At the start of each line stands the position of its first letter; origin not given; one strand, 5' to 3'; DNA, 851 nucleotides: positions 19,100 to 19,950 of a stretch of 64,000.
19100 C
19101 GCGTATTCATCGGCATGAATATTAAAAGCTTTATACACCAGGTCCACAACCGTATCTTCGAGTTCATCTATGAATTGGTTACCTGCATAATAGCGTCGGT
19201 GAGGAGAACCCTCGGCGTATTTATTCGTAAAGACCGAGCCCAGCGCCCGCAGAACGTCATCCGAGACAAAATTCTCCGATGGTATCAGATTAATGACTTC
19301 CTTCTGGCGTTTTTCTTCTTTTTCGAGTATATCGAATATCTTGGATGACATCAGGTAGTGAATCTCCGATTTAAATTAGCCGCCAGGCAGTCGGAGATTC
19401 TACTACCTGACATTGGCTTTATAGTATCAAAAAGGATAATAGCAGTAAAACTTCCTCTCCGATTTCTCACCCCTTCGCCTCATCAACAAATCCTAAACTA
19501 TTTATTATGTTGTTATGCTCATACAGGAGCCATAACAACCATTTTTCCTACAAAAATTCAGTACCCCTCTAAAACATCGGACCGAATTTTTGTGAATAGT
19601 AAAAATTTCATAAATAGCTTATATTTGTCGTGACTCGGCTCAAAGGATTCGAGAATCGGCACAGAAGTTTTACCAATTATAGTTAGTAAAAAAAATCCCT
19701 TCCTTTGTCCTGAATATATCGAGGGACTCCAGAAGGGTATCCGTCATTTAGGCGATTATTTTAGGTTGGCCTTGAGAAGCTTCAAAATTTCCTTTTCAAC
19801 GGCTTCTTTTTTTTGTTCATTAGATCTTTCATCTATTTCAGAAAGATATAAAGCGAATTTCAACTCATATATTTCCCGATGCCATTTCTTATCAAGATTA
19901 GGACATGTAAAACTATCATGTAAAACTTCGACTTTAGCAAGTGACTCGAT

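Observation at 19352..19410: Palindromic hairpin repeats with conserved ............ arms, one sequestering the glyA start codon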

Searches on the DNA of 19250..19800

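Call 27: search_rna_families(source=window, start=19250, end=19800, threshold=evalue, max_evalue=10)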
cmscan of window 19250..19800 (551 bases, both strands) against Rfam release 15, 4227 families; matches with E-value up to 10: 5.
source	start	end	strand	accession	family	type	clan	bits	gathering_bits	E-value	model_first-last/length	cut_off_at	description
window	19506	19601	+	RF01602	plasmodium_snoR27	Gene; snRNA; snoRNA; HACA-box;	-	19.6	50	2.4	1-143/143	no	small nucleolar RNA snoR27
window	19393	19460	-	RF02965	CyVA-1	Gene; sRNA;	-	17.7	41.4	0.4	1-77/77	no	CyVA-1 RNA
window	19353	19466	+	RF01089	PK-repBA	Cis-reg;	-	15.9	45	0.68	1-124/124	no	Pseudoknot of the regulatory region of the repBA gene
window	19509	19539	+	RF00844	mir-67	Gene; miRNA;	-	15.7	53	1.2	25-60/84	no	mir-67 microRNA precursor family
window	19478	19546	-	RF02475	GlsR6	Gene; snRNA; snoRNA; CD-box;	-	10.8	75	8.2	1-59/59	no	Small nucleolar RNA GlsR6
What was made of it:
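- On Described structured RNA families (Rfam 15): Nothing meaningful appears at E up to 10 around element 1 (call 27).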
